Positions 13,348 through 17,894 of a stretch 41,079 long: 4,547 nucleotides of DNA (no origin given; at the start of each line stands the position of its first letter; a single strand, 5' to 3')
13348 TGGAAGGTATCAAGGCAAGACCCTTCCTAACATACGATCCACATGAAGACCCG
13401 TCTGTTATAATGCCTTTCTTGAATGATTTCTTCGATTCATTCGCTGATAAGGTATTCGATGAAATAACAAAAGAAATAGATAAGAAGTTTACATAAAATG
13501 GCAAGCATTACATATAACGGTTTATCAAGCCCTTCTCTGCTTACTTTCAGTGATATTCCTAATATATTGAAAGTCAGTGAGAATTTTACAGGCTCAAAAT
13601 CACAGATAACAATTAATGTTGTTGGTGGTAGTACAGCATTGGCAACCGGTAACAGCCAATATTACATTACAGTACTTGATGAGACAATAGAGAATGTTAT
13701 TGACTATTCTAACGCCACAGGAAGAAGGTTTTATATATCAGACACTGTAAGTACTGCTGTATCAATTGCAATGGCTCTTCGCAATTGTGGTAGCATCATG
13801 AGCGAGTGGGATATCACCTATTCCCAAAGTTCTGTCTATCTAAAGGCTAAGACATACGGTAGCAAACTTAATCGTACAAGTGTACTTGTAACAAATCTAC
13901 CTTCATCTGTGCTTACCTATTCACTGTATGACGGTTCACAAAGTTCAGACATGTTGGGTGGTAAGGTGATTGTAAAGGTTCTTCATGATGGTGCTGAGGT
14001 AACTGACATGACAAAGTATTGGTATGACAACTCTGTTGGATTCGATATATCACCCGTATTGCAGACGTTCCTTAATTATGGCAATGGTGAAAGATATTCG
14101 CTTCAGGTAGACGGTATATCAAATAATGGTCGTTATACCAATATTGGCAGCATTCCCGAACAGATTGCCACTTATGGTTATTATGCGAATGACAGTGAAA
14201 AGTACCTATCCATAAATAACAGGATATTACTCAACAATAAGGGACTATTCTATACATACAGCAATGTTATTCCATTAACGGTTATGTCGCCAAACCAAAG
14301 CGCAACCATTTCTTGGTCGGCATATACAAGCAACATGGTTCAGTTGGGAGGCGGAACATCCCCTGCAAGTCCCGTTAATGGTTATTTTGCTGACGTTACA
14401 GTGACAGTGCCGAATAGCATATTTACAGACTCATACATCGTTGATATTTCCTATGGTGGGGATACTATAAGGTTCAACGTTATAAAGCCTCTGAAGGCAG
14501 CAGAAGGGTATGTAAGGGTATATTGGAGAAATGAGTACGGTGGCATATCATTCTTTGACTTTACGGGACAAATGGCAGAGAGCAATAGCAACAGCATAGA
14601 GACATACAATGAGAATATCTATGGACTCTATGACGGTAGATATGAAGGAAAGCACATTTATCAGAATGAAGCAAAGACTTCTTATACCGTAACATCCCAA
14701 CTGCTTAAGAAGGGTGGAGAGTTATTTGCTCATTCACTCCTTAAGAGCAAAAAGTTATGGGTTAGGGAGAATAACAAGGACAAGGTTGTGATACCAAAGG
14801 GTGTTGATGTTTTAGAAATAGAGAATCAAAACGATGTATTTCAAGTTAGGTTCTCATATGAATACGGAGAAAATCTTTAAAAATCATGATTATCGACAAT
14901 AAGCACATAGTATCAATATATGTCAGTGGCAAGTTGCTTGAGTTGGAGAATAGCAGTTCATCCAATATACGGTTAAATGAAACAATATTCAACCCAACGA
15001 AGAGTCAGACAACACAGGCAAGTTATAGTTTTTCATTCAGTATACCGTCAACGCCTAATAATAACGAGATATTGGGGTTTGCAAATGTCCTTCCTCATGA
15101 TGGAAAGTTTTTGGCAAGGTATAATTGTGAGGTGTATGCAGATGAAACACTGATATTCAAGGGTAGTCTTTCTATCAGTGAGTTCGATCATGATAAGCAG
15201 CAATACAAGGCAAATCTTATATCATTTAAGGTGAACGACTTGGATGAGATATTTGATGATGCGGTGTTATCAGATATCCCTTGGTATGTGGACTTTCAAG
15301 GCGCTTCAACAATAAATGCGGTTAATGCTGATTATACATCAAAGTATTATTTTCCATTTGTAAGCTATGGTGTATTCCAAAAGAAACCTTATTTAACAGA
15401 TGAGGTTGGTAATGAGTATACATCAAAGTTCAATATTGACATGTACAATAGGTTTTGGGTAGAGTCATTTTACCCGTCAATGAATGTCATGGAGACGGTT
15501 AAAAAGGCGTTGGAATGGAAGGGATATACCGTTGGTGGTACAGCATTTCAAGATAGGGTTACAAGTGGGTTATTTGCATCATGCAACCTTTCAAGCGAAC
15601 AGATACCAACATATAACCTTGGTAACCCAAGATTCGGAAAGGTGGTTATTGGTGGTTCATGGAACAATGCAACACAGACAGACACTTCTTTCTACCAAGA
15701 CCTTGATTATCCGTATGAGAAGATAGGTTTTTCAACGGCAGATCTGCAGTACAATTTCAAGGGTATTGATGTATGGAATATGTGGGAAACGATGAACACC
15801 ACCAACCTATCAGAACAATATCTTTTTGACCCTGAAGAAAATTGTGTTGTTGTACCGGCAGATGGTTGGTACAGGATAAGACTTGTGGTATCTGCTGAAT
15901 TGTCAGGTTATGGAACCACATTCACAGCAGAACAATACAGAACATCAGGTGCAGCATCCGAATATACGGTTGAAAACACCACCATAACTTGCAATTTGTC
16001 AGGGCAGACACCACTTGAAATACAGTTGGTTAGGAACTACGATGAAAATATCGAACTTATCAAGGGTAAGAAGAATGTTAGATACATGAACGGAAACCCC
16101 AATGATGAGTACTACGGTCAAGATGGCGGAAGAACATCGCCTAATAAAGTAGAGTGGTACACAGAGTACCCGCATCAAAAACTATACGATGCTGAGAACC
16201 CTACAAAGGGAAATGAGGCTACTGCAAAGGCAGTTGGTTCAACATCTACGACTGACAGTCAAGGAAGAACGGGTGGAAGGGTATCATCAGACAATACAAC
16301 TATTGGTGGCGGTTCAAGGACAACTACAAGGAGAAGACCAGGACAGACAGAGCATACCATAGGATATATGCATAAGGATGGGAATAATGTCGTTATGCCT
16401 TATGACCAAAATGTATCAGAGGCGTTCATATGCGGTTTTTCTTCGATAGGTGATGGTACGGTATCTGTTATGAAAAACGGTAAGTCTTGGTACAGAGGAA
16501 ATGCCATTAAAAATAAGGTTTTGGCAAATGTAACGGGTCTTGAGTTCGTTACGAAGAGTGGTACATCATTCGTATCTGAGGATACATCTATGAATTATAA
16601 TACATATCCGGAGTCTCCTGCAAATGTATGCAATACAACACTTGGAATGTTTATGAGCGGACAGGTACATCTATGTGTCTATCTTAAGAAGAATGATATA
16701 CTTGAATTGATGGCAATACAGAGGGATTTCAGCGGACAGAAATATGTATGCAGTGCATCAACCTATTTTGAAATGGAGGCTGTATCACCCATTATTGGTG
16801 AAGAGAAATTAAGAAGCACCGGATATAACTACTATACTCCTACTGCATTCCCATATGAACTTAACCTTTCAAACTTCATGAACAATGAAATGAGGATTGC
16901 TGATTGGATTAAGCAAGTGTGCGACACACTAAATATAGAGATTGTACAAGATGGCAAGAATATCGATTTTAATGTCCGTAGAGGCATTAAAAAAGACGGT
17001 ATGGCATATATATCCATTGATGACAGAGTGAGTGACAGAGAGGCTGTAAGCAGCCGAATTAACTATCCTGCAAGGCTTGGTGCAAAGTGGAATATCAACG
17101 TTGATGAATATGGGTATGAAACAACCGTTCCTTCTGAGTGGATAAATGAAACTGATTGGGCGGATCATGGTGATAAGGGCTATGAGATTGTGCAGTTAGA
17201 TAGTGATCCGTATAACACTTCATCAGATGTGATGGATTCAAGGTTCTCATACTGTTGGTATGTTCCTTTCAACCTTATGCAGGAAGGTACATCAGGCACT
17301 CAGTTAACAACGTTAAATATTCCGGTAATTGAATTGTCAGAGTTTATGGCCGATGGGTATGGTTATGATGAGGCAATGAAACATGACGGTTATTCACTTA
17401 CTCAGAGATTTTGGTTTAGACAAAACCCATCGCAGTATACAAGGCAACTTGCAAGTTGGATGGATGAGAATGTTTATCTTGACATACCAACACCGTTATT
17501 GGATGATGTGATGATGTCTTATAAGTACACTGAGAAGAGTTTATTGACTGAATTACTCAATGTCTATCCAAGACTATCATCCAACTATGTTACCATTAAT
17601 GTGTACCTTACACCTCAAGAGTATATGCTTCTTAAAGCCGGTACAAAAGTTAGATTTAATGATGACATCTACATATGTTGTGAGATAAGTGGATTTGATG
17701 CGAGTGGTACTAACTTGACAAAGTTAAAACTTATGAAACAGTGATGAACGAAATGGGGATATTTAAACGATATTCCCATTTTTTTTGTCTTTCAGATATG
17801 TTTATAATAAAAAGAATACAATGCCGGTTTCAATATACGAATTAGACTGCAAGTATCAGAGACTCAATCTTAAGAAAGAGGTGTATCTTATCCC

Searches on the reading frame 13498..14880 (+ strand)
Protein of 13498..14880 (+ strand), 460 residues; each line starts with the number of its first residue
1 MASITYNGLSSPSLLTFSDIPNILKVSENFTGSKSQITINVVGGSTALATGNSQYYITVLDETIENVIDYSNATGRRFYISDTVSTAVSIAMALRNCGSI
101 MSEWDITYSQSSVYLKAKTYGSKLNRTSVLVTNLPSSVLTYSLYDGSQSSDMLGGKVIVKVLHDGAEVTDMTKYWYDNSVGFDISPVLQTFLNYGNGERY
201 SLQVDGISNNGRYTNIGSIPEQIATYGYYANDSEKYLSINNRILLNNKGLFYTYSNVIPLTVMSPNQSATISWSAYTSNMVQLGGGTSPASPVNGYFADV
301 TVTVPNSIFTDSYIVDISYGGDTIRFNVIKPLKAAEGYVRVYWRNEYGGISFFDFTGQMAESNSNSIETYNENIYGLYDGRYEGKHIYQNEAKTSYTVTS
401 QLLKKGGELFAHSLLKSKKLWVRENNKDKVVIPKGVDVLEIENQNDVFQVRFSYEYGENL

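Call 7: search_protein_families(library=phrogs, proteins=[window:13498-14880:+], max_evalue=0.001)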
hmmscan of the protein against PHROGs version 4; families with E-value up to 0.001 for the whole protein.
window:13498-14880:+ (460 aa): 0 families

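Call 12: search_protein_families(library=pfam, proteins=[window:13498-14880:+], max_evalue=0.01)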
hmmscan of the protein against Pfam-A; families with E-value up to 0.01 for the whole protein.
window:13498-14880:+ (460 aa): 0 families

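Call 44: search_solved_structures(query=A4, max_evalue=1)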
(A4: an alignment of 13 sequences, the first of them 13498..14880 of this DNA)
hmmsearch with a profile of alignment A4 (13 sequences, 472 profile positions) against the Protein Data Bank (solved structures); distinct sequences matched with E-value up to 1: 0.

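Call 93: search_protein_families(library=pfam, alignment_id=A4, max_evalue=0.1)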
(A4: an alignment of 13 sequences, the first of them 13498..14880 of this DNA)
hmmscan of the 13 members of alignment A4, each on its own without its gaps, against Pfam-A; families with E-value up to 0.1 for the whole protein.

A. member 1, window:13498-14880:+ (460 aa): 0 families

B. families by the number of members that match (of 13 scanned): 7 families
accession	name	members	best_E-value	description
PF03712.20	Cu2_monoox_C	1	0.0014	Copper type II ascorbate-dependent monooxygenase, C-terminal domain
PF16574.10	CEP209_CC5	1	0.0023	Coiled-coil region of centrosome protein CE290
PF10651.15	BppU_N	1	0.012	BppU N-terminal domain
PF09892.16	DUF2119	1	0.025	Uncharacterized protein conserved in archaea (DUF2119)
PF22221.2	NigD_N-like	1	0.036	Lipoprotein BF3042 OB domain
PF18115.7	Tudor_3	1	0.044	DNA repair protein Crb2 Tudor domain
PF22393.2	MLPTv-like_HTH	1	0.091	MLPTv-like, helix-turn-helix domain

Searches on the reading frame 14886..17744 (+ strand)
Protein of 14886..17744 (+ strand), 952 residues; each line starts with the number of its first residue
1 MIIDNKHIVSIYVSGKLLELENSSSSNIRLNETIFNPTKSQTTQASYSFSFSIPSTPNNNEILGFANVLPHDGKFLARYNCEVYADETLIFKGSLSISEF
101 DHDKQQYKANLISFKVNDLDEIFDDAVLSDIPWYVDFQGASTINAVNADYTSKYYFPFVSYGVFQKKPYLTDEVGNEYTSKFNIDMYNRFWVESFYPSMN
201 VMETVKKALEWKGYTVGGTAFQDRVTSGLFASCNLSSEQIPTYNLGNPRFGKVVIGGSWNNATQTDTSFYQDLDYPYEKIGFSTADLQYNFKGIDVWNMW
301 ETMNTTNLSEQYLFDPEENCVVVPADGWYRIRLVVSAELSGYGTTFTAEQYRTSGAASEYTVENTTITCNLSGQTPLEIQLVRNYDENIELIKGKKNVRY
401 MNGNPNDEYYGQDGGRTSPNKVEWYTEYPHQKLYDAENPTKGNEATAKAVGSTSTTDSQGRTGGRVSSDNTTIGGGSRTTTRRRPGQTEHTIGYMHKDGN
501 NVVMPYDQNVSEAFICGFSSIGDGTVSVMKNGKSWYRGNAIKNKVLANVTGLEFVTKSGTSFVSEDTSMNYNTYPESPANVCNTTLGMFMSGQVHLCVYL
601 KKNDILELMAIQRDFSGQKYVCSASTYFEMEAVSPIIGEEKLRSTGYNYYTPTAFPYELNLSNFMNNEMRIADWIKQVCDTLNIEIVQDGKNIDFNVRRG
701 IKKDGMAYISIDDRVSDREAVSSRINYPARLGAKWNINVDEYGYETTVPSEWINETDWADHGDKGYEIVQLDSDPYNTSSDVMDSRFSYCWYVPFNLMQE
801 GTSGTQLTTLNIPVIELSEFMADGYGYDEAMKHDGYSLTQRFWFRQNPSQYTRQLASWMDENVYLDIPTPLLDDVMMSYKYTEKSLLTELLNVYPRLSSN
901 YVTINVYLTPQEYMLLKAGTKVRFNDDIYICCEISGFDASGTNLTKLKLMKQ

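Call 7: search_protein_families(library=phrogs, proteins=[window:14886-17744:+], max_evalue=0.001)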
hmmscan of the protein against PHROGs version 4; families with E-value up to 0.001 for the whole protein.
window:14886-17744:+ (952 aa): 0 families

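Call 10: search_dna_similar(query=window:14886-17744:+, collection=phages, mode=protein, max_rows=20)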
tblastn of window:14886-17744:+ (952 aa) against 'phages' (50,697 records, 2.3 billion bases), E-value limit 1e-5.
No match.

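Call 12: search_protein_families(library=pfam, proteins=[window:14886-17744:+], max_evalue=0.01)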
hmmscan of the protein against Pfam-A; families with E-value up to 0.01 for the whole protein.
window:14886-17744:+ (952 aa): 0 families

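Call 13: find_related_loci(query=window:14886-17744:+, collection=viral_contigs, flank=10000)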
Query window:14886-17744:+ (952 aa) in viral_contigs; peptide patterns used: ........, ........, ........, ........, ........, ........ (x = any residue, [..] = any of these).
16 stretches matched a pattern; 15 encode a relative of the query (tblastn E <= 1e-3); 15 distinct loci.
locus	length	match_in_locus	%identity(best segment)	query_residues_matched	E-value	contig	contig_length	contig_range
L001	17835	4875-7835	46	1-952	0e+0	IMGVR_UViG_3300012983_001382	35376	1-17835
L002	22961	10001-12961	46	1-952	0e+0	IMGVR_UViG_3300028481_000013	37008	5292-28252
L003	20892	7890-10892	47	2-952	0e+0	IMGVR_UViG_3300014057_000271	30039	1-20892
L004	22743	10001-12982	46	2-952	0e+0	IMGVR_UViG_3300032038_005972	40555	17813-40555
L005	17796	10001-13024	46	1-952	0e+0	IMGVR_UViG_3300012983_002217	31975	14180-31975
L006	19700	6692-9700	46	1-952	0e+0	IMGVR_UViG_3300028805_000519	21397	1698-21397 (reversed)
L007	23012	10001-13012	46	1-952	0e+0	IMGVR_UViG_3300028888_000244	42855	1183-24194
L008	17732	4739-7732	45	1-952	0e+0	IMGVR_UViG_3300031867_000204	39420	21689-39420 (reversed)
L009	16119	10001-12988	45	1-950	0e+0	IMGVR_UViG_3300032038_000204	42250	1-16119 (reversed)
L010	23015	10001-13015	45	1-952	0e+0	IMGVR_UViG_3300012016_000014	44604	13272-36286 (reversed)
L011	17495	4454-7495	44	2-949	0e+0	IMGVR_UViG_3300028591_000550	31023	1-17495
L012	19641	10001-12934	42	1-952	0e+0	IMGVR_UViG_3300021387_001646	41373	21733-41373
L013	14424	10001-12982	38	2-952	0e+0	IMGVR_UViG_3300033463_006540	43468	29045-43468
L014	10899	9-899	49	664-952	6e-82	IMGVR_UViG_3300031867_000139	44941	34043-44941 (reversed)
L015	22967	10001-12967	42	2-952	0e+0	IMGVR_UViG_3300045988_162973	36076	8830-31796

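Call 23: search_solved_structures(query=window:14886-17744:+, max_evalue=1)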
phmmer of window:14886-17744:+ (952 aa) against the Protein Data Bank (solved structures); distinct sequences matched with E-value up to 1: 1.
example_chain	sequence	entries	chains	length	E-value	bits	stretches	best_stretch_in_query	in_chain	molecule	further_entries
2ysp_A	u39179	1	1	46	0.34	12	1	166-190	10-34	Zinc finger protein 224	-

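Call 43: search_solved_structures(query=A3, max_evalue=1)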
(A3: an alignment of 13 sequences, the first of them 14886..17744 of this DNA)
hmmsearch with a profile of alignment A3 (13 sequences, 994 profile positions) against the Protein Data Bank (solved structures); distinct sequences matched with E-value up to 1: 0.

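Call 50: find_encoding_contigs(protein=window:14886-17744:+, flank=10000, max_places=5)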
Protein window:14886-17744:+ (952 aa): no gene with exactly this product is on record in the collection.

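Call 94: search_protein_families(library=pfam, alignment_id=A3, max_evalue=0.1)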
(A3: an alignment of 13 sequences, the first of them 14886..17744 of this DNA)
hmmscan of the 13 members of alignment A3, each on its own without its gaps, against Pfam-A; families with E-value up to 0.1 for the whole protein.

A. member 1, window:14886-17744:+ (952 aa): 0 families

B. families by the number of members that match (of 13 scanned): 2 families
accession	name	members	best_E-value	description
PF18310.7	DUF5605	1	0.022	Domain of unknown function (DUF5605)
PF22185.1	AF_0924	1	0.071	Uncharacterized protein AF_0924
